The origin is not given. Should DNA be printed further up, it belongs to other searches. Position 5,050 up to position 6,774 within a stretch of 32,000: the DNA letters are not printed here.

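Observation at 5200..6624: ABC-type ATPase with a C-terminal RNxxxH (HEPN-like) tail in the PrrC position between hsdS and hsdR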

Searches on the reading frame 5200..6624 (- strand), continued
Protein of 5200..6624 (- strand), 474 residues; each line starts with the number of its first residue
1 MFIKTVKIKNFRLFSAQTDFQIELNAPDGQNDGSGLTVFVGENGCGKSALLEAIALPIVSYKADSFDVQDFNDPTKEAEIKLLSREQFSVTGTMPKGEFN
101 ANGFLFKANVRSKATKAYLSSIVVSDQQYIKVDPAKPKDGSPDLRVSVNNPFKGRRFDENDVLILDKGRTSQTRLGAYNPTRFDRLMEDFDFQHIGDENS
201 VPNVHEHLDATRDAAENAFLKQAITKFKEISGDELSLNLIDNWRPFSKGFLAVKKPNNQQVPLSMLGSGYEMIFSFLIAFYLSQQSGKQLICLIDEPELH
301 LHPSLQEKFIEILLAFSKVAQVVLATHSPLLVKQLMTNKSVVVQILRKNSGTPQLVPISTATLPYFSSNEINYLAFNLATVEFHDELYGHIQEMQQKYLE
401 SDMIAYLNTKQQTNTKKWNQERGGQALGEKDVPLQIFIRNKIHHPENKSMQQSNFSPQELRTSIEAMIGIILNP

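Call 19: find_encoding_contigs(protein=P0014, flank=8000, max_places=2)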
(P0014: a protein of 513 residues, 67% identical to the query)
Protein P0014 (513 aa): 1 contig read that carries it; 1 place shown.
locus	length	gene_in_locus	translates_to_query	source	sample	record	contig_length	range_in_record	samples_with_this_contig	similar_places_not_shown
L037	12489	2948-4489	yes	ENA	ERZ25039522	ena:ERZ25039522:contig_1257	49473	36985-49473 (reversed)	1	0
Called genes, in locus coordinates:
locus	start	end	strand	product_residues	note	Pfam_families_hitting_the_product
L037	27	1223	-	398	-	PF00589:Phage_integrase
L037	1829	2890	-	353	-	PF05598:DUF772, PF01609:DDE_Tnp_1, PF13751:DDE_Tnp_1_6 (weak)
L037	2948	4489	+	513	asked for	PF02463:SMC_N (faint), PF13175:AAA_15, PF13476:AAA_23, PF11398:DUF2813 (faint), PF13304:AAA_21, PF13175:AAA_15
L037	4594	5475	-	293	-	PF18863:AbiJ_NTD4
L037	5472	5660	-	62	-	-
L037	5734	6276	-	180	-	PF12587:DUF3761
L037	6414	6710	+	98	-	-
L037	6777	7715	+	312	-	PF05598:DUF772, PF13612:DDE_Tnp_1_3, PF01609:DDE_Tnp_1, PF13359:DDE_Tnp_4, PF13751:DDE_Tnp_1_6 (faint)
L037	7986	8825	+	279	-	PF13365:Trypsin_2 (weak)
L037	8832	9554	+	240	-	PF07719:TPR_2 (faint), PF13428:TPR_14 (faint), PF13432:TPR_16 (faint), PF00515:TPR_1 (faint), PF13176:TPR_7 (faint), PF13181:TPR_8 (faint), PF13414:TPR_11 (faint), PF13424:TPR_12 (faint), +1 more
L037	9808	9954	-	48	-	-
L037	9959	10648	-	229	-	-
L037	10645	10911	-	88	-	-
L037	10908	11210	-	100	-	-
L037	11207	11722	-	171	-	-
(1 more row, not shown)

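Call 20: predict_structure(alignment_id=A1)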
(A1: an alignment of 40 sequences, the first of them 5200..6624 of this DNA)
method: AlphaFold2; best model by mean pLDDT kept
length: 474 residues; sequences in the alignment: 40
mean_pLDDT: 79.1   pTM: 0.74
mean pLDDT of the five models: 79.1, 77.6, 75.7, 75.8, 74.5
residues with pLDDT >= 90: 157; 70-90: 204; 50-70: 78; < 50: 35
segments of 3 or more residues with pLDDT < 50: 139-144, 146-155, 170-184
pLDDT, mean of each block of 10 residues (from residue 1): 94 93 94 94 86 88 84 93 86 61 88 58 81 65 43 47 65 36 50 60 57 63 90 77 58 79 81 87 84 89 87 94 88 86 87 82 75 74 92 91 93 91 81 94 86 88 92 84
secondary structure, 60 per line:
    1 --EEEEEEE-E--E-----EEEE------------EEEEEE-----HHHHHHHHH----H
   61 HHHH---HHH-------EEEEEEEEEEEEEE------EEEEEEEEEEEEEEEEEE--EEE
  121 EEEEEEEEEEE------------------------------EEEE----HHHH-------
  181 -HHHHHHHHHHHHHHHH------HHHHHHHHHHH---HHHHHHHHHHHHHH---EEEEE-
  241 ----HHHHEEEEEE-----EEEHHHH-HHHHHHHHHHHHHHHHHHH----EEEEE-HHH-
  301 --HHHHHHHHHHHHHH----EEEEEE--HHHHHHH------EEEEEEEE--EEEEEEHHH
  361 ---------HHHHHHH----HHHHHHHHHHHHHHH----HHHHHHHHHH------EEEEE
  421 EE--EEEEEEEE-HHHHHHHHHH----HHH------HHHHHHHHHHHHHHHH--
elements in order: E3-9 E20-23 E36-41 H47-55 H60-64 E78-91 E98-115 E118-131 E162-165 H170-173 H182-197 H204-214 H218-231 E235-239 H245-248 E249-254 E260-262 H263-266 H268-286 E291-295 H303-316 E321-326 H329-335 E342-349 E352-357 H370-376 H381-395 H400-409 E416-422 E425-432 H434-443 H457-472

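Call 26: fold_search(model_id=the predicted structure, library=pdb)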
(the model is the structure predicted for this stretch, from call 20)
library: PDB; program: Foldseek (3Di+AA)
matches with E <= 10: 1062; with E <= 0.001: 238
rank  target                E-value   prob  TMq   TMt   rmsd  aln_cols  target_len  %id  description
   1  5h68_B                1.9e-14  1.00  0.44  0.60   7.7       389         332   17  Crystal structure of an engaged dimer of the Geobacillus stearothermophilus SMC head domain (released 2017-03-15)
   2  4nck_A                6.1e-14  1.00  0.41  0.58   8.0       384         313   18  Crystal Structure of Pyrococcus furiosis Rad50 R797G mutation (released 2014-03-05)
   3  4ncj_C                9.0e-14  1.00  0.43  0.59   8.0       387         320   19  Crystal Structure of Pyrococcus furiosis Rad50 R805E mutation with ADP Beryllium Flouride (released 2014-03-05)
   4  3qkt_A                1.1e-13  1.00  0.45  0.60   8.7       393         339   18  Rad50 ABC-ATPase with adjacent coiled-coil region in complex with AMP-PNP (released 2011-03-30)
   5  3qkt_B                1.7e-13  1.00  0.44  0.62   8.5       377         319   19  Rad50 ABC-ATPase with adjacent coiled-coil region in complex with AMP-PNP (released 2011-03-30)
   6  6p74                  2.9e-13  1.00  0.42  0.40  16.5       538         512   17  OLD nuclease from Thermus Scotoductus (released 2020-01-29)
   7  4nck_B                3.6e-13  1.00  0.40  0.57   8.6       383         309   18  Crystal Structure of Pyrococcus furiosis Rad50 R797G mutation (released 2014-03-05)
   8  4nci                  6.4e-13  1.00  0.41  0.59   8.7       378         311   17  Crystal Structure of Pyrococcus furiosis Rad50 R805E mutation (released 2014-03-05)
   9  4ncj_A                9.4e-13  1.00  0.43  0.61   8.2       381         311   19  Crystal Structure of Pyrococcus furiosis Rad50 R805E mutation with ADP Beryllium Flouride (released 2014-03-05)
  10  3qku_A                1.2e-12  1.00  0.43  0.55  10.4       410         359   18  Mre11 Rad50 binding domain in complex with Rad50 and AMP-PNP (released 2011-03-30)
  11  5h68_A                1.4e-12  1.00  0.41  0.57   8.0       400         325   16  Crystal structure of an engaged dimer of the Geobacillus stearothermophilus SMC head domain (released 2017-03-15)
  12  7q2x_B                2.7e-12  1.00  0.42  0.50  11.5       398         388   14  Cryo-EM structure of clamped S.cerevisiae condensin-DNA complex (Form I) (released 2022-03-23)
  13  4nch_B                3.0e-12  1.00  0.40  0.58   8.8       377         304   17  Crystal Structure of Pyrococcus furiosis Rad50 L802W mutation (released 2014-03-05)
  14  3qku_B                3.2e-12  1.00  0.44  0.66   7.9       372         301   17  Mre11 Rad50 binding domain in complex with Rad50 and AMP-PNP (released 2011-03-30)
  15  9n6c_C                3.2e-12  1.00  0.36  0.38  16.7       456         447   18  Structure of the Retron IA Complex without the HNH Nuclease (released 2025-04-23)
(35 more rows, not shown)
